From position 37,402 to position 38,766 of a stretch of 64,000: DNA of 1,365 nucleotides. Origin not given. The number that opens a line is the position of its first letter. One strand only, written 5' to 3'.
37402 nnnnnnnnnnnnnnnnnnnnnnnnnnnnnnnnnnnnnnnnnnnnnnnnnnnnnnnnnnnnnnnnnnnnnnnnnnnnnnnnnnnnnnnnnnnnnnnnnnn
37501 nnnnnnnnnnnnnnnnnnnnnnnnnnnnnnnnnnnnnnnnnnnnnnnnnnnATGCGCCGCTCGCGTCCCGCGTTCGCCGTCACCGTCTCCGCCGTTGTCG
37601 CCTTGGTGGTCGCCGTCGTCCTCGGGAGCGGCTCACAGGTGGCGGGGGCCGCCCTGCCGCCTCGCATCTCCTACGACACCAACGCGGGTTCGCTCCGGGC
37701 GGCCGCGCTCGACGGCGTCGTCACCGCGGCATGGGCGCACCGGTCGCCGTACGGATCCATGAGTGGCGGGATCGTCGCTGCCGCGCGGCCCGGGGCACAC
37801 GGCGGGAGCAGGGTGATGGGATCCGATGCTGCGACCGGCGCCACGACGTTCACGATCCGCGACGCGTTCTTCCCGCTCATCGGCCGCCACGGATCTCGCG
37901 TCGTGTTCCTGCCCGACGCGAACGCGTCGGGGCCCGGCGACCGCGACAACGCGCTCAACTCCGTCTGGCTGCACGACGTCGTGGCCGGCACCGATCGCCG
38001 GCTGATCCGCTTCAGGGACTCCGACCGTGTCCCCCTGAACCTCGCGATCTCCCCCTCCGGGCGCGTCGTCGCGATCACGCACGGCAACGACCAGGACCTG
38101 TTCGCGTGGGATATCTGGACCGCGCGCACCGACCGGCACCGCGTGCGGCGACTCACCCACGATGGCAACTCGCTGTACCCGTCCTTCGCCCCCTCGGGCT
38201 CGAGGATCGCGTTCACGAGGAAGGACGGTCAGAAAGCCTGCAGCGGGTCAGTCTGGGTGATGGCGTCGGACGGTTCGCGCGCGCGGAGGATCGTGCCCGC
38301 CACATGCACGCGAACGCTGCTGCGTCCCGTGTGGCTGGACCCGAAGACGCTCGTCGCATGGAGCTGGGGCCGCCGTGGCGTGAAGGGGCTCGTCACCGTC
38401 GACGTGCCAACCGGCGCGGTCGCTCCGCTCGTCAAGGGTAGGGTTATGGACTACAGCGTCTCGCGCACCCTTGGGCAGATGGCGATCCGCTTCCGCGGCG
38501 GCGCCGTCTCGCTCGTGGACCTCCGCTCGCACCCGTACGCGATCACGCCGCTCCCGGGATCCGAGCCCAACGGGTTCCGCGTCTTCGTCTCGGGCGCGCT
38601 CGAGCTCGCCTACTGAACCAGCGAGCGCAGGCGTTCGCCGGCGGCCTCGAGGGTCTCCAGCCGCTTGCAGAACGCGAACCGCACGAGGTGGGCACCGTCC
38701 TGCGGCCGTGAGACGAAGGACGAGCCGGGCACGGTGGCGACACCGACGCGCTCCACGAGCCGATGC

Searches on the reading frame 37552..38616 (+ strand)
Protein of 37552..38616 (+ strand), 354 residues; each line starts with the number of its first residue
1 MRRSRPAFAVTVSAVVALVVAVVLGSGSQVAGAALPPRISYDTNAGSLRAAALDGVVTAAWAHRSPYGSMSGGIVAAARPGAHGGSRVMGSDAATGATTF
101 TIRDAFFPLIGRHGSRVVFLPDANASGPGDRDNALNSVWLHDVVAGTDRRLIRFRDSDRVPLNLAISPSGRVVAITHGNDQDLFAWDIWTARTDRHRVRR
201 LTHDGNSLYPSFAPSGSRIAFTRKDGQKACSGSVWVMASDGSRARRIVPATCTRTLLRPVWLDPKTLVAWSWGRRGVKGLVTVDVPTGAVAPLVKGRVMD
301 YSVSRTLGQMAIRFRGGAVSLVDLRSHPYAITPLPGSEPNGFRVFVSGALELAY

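Call 34: search_protein_families(library=pfam, proteins=[window:37552-38616:+], max_evalue=1)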
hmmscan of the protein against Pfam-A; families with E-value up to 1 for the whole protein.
window:37552-38616:+ (354 aa): 3 families
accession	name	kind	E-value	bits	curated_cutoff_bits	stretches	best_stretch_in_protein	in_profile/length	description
PF07676.18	PD40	-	0.0011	19.3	20.9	1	202-224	6-28/38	WD40-like Beta Propeller Repeat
PF25174.1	Beta-prop_THOC3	-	0.01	15.3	305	1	162-225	50-109/272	THOC3 beta-propeller domain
PF09142.17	TruB_C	-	0.67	10.2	28.7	1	208-234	28-54/56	tRNA Pseudouridine synthase II, C terminal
